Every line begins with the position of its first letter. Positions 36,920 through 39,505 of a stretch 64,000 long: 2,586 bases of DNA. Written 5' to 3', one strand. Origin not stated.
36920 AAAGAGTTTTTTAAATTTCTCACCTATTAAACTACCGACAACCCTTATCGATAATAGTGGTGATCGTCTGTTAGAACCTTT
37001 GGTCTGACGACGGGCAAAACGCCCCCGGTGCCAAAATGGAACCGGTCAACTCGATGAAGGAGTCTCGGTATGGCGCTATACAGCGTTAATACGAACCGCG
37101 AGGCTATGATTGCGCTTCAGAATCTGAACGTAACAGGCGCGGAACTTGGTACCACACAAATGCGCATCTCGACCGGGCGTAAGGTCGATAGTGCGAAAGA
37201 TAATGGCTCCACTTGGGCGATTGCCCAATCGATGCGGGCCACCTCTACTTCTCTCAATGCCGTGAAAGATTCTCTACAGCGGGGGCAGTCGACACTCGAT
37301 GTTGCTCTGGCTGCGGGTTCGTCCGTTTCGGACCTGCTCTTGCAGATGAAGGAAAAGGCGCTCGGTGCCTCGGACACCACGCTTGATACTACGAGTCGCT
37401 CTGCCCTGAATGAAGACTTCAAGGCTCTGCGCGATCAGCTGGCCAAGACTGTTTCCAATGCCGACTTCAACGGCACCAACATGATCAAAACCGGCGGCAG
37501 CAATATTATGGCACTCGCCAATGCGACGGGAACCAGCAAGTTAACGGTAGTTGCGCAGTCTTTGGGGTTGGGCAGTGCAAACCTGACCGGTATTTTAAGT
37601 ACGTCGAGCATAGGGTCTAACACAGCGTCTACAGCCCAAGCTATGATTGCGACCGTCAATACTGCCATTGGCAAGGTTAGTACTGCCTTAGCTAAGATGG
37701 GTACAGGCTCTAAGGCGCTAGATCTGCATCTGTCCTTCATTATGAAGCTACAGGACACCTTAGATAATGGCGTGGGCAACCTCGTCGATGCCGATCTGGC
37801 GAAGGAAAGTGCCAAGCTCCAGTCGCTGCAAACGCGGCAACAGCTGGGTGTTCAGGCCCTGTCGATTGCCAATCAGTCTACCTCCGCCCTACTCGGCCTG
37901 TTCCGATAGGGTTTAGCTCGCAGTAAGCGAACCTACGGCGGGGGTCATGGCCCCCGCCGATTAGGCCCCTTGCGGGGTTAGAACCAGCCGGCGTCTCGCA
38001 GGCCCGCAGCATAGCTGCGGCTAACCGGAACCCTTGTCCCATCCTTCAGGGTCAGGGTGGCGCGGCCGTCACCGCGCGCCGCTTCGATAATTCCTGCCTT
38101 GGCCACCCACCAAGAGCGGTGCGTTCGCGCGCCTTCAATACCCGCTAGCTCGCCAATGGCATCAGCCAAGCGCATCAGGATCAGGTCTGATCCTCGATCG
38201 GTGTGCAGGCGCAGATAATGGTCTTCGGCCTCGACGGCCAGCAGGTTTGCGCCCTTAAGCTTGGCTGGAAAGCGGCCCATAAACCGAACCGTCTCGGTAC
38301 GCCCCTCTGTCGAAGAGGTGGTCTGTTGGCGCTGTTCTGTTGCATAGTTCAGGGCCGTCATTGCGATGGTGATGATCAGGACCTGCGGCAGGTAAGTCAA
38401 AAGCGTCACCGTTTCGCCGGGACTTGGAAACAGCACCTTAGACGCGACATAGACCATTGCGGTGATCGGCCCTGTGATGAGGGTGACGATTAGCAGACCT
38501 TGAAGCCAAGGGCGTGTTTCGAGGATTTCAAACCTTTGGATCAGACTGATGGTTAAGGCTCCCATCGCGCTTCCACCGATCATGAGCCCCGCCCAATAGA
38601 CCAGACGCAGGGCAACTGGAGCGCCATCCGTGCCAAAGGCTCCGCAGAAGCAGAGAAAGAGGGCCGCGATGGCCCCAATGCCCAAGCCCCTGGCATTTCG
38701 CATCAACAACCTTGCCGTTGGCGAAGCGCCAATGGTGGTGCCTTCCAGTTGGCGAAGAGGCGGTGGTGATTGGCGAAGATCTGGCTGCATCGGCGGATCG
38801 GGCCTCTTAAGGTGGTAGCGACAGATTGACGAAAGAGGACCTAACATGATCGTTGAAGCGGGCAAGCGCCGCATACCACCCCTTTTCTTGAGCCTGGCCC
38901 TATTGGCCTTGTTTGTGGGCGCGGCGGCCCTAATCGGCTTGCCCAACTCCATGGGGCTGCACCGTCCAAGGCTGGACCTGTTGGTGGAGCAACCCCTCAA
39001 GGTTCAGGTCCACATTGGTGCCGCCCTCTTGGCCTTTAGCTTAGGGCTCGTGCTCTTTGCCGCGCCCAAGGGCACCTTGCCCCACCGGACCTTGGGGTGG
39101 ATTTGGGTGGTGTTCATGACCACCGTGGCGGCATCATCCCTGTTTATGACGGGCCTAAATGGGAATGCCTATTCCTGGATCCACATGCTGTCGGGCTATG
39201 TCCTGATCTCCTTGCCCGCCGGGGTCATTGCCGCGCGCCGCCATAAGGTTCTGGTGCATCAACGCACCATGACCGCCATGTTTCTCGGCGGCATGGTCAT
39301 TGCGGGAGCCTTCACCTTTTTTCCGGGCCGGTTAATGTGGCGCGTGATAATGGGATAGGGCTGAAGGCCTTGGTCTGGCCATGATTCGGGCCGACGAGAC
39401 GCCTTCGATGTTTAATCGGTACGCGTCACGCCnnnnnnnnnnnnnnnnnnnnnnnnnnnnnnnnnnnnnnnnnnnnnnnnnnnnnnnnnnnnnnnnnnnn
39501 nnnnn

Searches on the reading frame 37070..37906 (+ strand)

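Call 18: search_protein_families(library=pfam, proteins=[window:37070-37906:+], max_evalue=0.001)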
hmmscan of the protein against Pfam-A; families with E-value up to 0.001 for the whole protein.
window:37070-37906:+ (279 aa): 2 families
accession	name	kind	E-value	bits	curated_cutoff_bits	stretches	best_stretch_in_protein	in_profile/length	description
PF00669.25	Flagellin_N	-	1.5e-27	96.8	26.6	1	6-139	1-134/139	Bacterial flagellin N-terminal helical region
PF00700.27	Flagellin_C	-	4.1e-13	49.9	23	1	194-277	2-85/86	Bacterial flagellin C-terminal helical region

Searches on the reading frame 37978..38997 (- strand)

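Call 18: search_protein_families(library=pfam, proteins=[window:37978-38997:-], max_evalue=0.001)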
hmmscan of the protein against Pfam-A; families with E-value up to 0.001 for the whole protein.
window:37978-38997:- (339 aa): 1 family
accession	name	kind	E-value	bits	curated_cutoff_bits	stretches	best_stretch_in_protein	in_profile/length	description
PF04397.21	LytTR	-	3.2e-15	56.6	22.6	1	251-336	10-96/98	LytTr DNA-binding domain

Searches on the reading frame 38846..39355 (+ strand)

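Call 18: search_protein_families(library=pfam, proteins=[window:38846-39355:+], max_evalue=0.001)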
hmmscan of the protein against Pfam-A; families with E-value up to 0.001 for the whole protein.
window:38846-39355:+ (170 aa): 1 family
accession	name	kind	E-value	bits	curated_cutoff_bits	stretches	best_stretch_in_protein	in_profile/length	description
PF10067.14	DUF2306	-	3.3e-06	27.8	31.6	1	55-148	3-102/147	Predicted membrane protein (DUF2306)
